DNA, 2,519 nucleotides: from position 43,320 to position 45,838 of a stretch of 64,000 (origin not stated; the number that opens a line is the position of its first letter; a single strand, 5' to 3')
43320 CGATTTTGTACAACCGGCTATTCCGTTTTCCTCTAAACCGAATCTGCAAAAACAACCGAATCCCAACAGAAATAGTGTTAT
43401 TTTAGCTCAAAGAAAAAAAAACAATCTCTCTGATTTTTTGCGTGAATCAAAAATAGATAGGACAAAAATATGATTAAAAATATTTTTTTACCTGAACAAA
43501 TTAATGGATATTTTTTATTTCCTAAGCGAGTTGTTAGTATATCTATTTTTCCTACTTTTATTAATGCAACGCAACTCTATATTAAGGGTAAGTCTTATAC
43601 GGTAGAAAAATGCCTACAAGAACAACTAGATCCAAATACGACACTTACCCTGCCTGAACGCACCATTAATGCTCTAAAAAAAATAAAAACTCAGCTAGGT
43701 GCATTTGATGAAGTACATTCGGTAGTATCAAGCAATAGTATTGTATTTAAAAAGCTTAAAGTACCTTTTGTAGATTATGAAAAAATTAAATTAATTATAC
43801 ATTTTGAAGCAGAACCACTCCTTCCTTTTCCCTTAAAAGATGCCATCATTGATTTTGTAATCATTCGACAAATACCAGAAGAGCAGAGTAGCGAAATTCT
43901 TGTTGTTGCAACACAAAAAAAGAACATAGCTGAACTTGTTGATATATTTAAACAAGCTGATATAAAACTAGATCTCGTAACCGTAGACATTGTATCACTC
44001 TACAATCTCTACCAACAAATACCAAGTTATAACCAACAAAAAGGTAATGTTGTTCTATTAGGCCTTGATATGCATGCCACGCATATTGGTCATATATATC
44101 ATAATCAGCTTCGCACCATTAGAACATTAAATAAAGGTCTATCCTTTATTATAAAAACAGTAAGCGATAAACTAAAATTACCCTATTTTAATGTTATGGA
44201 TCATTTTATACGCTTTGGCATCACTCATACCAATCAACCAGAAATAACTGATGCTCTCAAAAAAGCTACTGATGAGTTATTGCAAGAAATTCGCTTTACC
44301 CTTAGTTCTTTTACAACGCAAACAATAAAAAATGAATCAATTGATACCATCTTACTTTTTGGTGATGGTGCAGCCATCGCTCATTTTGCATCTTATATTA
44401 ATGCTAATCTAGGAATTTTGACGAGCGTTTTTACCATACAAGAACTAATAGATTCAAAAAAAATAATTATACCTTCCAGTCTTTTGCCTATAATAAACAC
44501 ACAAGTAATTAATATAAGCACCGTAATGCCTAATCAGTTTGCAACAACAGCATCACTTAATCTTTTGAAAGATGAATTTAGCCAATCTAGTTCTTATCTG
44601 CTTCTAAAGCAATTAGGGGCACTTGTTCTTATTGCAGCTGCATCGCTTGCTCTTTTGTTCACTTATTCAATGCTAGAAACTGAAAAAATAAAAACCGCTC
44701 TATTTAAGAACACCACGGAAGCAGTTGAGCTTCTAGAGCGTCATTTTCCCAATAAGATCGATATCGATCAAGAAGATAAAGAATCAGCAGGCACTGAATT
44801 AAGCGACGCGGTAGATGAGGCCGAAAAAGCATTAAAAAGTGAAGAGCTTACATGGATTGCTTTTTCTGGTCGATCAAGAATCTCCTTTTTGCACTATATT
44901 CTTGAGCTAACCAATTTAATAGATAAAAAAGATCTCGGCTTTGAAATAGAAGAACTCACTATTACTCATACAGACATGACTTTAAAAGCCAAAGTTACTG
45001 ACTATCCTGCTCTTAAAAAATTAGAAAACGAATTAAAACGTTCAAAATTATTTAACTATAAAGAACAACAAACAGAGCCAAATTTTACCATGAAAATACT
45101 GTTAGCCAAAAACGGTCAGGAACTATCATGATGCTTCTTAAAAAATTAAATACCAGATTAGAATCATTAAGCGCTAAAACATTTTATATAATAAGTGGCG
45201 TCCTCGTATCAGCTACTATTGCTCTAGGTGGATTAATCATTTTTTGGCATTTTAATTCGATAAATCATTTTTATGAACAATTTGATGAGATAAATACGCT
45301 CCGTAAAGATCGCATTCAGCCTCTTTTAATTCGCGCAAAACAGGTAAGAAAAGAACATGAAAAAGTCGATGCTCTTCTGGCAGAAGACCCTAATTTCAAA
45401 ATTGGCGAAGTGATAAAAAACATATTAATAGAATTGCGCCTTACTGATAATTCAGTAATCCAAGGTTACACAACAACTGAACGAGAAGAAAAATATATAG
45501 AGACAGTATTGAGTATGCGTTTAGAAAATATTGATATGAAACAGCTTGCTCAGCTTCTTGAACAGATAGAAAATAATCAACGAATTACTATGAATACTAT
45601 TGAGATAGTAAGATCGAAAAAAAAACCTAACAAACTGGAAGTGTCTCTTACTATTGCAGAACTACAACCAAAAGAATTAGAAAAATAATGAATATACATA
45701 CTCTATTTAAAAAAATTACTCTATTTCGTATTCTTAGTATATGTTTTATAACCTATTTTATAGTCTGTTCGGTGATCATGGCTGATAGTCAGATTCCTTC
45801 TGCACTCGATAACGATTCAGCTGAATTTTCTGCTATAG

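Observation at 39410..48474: Translationally coupled five-gene envelope operon with two secretins around a PilM-PilN fusion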

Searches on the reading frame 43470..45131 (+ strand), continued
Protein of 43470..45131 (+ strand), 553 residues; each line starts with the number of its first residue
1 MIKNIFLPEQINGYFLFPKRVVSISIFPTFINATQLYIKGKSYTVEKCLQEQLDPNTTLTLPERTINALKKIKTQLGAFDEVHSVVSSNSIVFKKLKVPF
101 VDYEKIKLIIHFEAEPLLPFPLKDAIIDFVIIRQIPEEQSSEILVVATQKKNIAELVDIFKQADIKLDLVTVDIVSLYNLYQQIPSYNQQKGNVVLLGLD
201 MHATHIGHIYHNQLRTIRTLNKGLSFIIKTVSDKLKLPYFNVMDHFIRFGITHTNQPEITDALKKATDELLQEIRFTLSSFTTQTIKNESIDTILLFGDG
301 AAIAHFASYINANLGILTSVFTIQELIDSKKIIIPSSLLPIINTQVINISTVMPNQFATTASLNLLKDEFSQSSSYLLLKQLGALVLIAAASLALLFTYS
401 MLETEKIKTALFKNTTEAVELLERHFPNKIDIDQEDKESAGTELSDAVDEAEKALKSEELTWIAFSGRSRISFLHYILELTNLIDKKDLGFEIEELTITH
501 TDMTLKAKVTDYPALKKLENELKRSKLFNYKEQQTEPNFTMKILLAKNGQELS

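Call 90: find_encoding_contigs(protein=P0003, flank=10000, max_places=1)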
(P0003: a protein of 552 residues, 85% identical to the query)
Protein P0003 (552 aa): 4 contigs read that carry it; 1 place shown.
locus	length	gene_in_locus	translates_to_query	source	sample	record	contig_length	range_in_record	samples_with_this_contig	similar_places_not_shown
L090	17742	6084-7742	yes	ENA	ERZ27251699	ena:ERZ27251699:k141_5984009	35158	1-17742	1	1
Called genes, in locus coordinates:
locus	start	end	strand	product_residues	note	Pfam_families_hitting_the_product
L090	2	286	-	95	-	?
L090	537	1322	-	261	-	-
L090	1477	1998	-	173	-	PF22769:DCD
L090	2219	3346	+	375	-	PF11356:T2SSC (weak)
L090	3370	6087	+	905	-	PF21305:type_II_gspD_N0 (weak), PF03958:Secretin_N (faint), PF00263:Secretin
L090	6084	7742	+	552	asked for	PF11104:PilM_2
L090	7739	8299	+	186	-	-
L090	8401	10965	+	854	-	PF03958:Secretin_N (weak), PF00263:Secretin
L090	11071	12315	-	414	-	PF03952:Enolase_N, PF00113:Enolase_C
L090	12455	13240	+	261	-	-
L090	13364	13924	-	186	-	-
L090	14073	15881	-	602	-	PF01336:tRNA_anti-codon, PF00152:tRNA-synt_2, PF02938:GAD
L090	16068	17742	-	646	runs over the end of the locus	-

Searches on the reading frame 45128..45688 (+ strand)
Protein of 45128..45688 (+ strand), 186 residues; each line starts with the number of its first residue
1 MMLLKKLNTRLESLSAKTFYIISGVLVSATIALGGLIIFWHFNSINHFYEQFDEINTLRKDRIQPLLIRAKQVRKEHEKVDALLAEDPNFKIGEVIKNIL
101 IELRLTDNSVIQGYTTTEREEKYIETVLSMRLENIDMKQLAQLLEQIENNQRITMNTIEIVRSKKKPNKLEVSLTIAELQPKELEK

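Call 3: search_protein_families(library=pfam, proteins=[window:45128-45688:+], max_evalue=0.1)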
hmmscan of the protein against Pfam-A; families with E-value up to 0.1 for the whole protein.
window:45128-45688:+ (186 aa): 3 families
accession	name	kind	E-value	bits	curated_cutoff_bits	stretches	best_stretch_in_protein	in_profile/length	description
PF22737.1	NNH6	-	0.042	14.4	27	1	128-158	12-42/114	NACHT N-terminal Helical domain 6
PF09631.16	Sen15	-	0.057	14.2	22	0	108-156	25-78/101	Sen15 protein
PF10802.14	DUF2540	-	0.068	13.7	25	1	132-178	5-49/75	Protein of unknown function (DUF2540)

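Call 4: search_protein_families(library=ncbifam, proteins=[window:45128-45688:+], max_evalue=0.1)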
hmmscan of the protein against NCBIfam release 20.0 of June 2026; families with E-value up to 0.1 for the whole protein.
window:45128-45688:+ (186 aa): 0 families

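Call 44: find_homologous_proteins(query=window:45128-45685:+, max_evalue=0.001)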
Query window:45128-45685:+ (186 aa): 3 proteins with E <= 0.001 among 171 candidates.
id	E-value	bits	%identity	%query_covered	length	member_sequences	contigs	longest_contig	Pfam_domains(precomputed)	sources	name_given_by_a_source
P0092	2.6e-110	384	100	100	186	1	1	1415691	-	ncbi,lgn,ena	-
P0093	1.4e-90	319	84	100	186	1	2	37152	-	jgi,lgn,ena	-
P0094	1.2e-46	177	49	100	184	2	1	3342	-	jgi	-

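Call 48: search_solved_structures(query=A2, max_evalue=10, show_alignments=2)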
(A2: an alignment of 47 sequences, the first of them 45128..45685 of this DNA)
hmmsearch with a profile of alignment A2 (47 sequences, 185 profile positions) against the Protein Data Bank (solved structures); distinct sequences matched with E-value up to 10: 11.
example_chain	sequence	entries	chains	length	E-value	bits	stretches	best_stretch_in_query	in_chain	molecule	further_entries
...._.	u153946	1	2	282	0.053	16.4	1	19-91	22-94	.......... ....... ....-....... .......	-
6h2d_P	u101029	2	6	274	0.26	14.1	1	4-75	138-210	AhlC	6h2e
5h7b_A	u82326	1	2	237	0.43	13.4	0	52-84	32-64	Immunoglobulin G-binding protein A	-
6i3m_E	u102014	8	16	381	0.6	12.9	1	6-61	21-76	Translation initiation factor eIF-2B subunit beta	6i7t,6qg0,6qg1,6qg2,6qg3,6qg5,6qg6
5h7a_C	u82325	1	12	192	0.68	12.7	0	51-83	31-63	Immunoglobulin G-binding protein A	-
3um3_B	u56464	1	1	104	0.88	12.4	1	90-150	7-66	Charged multivesicular body protein 4b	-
3jc8_Qa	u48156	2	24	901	0.97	12.2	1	119-154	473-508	PilQ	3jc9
6qw1_A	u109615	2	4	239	1.1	12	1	34-107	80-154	Listeriolysin positive regulatory factor A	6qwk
8ymc_C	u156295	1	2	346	1.7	11.5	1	9-51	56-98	Cell division protein FtsX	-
8hd0_C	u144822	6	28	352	1.7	11.4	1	9-51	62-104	Cell division protein FtsX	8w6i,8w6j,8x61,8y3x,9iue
29hh_G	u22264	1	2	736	2.1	11.1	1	49-108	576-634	Transcription regulator protein BACH1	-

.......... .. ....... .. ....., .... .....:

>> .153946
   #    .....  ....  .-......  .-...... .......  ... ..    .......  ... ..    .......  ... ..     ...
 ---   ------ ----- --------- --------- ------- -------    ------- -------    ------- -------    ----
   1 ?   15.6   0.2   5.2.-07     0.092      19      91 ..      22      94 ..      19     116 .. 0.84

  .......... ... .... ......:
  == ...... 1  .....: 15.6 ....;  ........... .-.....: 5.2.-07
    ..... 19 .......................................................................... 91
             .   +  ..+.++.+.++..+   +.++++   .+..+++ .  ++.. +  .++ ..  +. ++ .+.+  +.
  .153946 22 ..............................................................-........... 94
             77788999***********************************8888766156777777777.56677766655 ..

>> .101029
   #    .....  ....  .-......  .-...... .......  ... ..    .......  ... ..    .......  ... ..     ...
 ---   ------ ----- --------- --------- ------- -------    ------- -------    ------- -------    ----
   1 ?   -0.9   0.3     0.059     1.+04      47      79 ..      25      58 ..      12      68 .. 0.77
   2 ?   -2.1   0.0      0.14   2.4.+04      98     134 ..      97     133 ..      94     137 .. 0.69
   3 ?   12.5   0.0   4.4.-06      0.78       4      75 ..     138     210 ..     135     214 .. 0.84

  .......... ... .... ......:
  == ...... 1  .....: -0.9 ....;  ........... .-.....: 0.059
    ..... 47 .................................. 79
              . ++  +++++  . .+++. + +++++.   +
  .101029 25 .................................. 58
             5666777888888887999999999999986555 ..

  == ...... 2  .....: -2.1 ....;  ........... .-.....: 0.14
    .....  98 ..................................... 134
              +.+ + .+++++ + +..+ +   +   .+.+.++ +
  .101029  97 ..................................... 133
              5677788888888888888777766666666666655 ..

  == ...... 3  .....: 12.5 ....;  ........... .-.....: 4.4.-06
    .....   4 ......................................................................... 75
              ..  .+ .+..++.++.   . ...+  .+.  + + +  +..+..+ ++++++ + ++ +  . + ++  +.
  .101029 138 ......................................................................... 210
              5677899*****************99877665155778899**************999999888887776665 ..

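Call 50: search_protein_families(library=pfam, alignment_id=A2, max_evalue=0.1)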
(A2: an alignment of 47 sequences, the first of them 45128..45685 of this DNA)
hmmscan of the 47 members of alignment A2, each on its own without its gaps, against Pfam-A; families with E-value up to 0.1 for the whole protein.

A. member 1, window:45128-45685:+ (186 aa): 3 families
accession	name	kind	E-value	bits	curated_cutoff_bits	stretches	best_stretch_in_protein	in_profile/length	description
PF22737.1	NNH6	-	0.042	14.4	27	1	128-158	12-42/114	NACHT N-terminal Helical domain 6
PF09631.16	Sen15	-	0.057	14.2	22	0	108-156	25-78/101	Sen15 protein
PF10802.14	DUF2540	-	0.068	13.7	25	1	132-178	5-49/75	Protein of unknown function (DUF2540)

B. families by the number of members that match (of 47 scanned): 74 families (the first 25 are shown)
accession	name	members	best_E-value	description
PF04612.17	T2SSM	14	5e-06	Type II secretion system (T2SS), protein M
PF09991.14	DUF2232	4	0.00015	Predicted membrane protein (DUF2232)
PF12698.13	ABC2_membrane_3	3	0.02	ABC-2 family transporter protein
PF01594.21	AI-2E_transport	2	0.0008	AI-2E family transporter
PF08651.15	DASH_Duo1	2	0.003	DASH complex subunit Duo1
PF10875.13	DUF2670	2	0.0039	Protein of unknown function (DUF2670)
PF18424.6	a_DG1_N2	2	0.014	Alpha-Dystroglycan N-terminal domain 2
PF08807.15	DUF1798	2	0.034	Bacterial domain of unknown function (DUF1798)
PF06667.17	PspB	2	0.036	Phage shock protein B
PF06156.18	YabA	2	0.037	Initiation control protein YabA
PF05714.16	PFam54_60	1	0.00057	Borrelia Bbcrasp-1 domain containing protein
PF24073.1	DUF7365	1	0.0011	Coiled-coil region of unknown function (DUF7365)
PF16740.10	SKA2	1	0.0015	Spindle and kinetochore-associated protein 2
PF14746.11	WASH-7_C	1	0.0025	WASH complex subunit 7, C-terminal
PF05112.17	Baculo_p47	1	0.0032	Baculovirus P47 protein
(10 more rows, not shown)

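Call 66: find_homologous_proteins(query=A2, max_evalue=0.001)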
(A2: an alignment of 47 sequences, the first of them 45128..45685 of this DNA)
Query A2 (47 sequences) (186 aa, profile of the alignment): 71 proteins with E <= 0.001 among 4562 candidates.
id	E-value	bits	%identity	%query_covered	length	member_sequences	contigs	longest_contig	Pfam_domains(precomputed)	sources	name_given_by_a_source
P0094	5.9e-51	191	49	100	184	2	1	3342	-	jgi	-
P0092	2.3e-49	185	100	100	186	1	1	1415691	-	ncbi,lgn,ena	-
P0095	1.7e-48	183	-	-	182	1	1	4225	-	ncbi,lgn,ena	-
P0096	2.3e-48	182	23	26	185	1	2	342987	-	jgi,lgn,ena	-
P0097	3.0e-48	182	27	32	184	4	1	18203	-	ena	-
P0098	8.3e-48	180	56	5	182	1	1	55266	-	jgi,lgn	-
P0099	8.6e-48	180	22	49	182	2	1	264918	-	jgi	-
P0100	1.9e-47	179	20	73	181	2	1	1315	-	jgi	-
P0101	8.1e-47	177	-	-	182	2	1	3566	-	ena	-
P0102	1.1e-46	177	24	99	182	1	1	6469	-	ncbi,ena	-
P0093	1.5e-46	176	84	100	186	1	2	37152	-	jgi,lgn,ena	-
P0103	1.9e-46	176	-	-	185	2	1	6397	-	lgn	-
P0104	2.0e-46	176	20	99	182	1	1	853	-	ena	-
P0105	4.0e-46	175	-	-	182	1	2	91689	-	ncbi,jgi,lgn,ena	-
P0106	7.4e-46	174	23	95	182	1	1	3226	-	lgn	-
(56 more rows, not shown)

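Call 73: predict_structure(alignment_id=A3)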
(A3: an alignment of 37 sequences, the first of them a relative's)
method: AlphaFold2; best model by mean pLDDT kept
length: 186 residues; sequences in the alignment: 37
mean_pLDDT: 85.4   pTM: 0.51
mean pLDDT of the five models: 85.4, 76.1, 74.6, 73.5, 62.4
residues with pLDDT >= 90: 44; 70-90: 135; 50-70: 7; < 50: 0
segments of 3 or more residues with pLDDT < 50: none
pLDDT, mean of each block of 10 residues (from residue 1): 87 90 94 97 95 91 87 82 77 86 85 75 80 88 87 83 84 83 64
secondary structure, 60 per line:
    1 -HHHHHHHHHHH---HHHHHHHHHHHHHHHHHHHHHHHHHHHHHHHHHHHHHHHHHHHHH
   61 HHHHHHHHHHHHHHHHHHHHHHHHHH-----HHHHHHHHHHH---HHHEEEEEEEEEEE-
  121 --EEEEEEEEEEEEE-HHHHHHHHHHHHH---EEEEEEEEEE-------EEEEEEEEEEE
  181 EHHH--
elements in order: H2-12 H16-86 H92-102 E109-119 E123-135 H137-149 E153-162 E170-181

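Call 76: fold_search(model_id=the predicted structure, library=pdb)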
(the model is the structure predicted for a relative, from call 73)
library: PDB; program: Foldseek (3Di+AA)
matches with E <= 10: 1295; with E <= 0.001: 3
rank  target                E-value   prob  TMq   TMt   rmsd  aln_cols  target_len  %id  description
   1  3jc8_Oa               8.0e-05  1.00  0.39  0.38  13.6       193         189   15  Architectural model of the type IVa pilus machine in a piliated state (released 2016-03-16)
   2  2rjz_A                1.2e-04  1.00  0.44  0.57   6.5       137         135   15  Crystal structure of the type 4 fimbrial biogenesis protein PilO from Pseudomonas aeruginosa (released 2007-11-06)
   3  2rjz_B                4.2e-04  1.00  0.45  0.59   6.3       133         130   16  Crystal structure of the type 4 fimbrial biogenesis protein PilO from Pseudomonas aeruginosa (released 2007-11-06)
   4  5uvr                  1.1e-03  1.00  0.32  0.55   4.2        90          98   16  The core region of PilO from the type IV pilus system of Pseudomonas aeruginosa (released 2018-02-21)
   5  8v3t_L                4.2e-03  0.97  0.25  0.31   6.9       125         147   10  CryoEM Structure of Diffocin - precontracted - Collar (released 2024-08-28)
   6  6kny_A                6.1e-03  1.00  0.33  0.35   4.2       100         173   16  Structure of Amuc_1100 without transmembrane region from Akkermansia muciniphila (released 2020-04-15)
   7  2gjv_A                7.8e-03  0.98  0.28  0.35   5.7       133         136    8  Crystal Structure of a Protein of Unknown Function from Salmonella typhimurium (released 2006-04-11)
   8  6lad_D                8.9e-03  1.00  0.33  0.32   4.6       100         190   16  Crystal structure of Amuc_1100 from Akkermansia muciniphila (released 2020-08-05)
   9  1uv7_A                1.0e-02  1.00  0.26  0.60   5.2        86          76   17  periplasmic domain of EpsM from Vibrio cholerae (released 2004-04-23)
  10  9j1k_K                1.1e-02  0.98  0.25  0.18   9.3       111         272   11  Tip region of monocin (released 2025-01-08)
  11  1uv7_B                1.1e-02  1.00  0.27  0.64   5.0        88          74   17  periplasmic domain of EpsM from Vibrio cholerae (released 2004-04-23)
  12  9g8s_S                1.1e-02  0.93  0.24  0.23   7.3       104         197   12  C3 reconstruction of extended phiCD508 needle (released 2025-04-09)
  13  6laf_A                1.2e-02  1.00  0.33  0.35   4.2        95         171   15  Crystal structure of the core domain of Amuc_1100 from Akkermansia muciniphila (released 2020-08-05)
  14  6lad_C                1.4e-02  0.99  0.31  0.30   4.9       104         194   14  Crystal structure of Amuc_1100 from Akkermansia muciniphila (released 2020-08-05)
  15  9b42_G                1.5e-02  0.44  0.19  0.19  10.0       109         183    9  Pseudomonas phage Pa193 neck and extended tail (collar, gateway, tail tube, and sheath proteins) (released 2024-10-16)
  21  8a9x_A                2.2e-02  1.00  0.33  0.65   4.4        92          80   12  Crystal structure of PulM C-ter domain (released 2023-01-25)
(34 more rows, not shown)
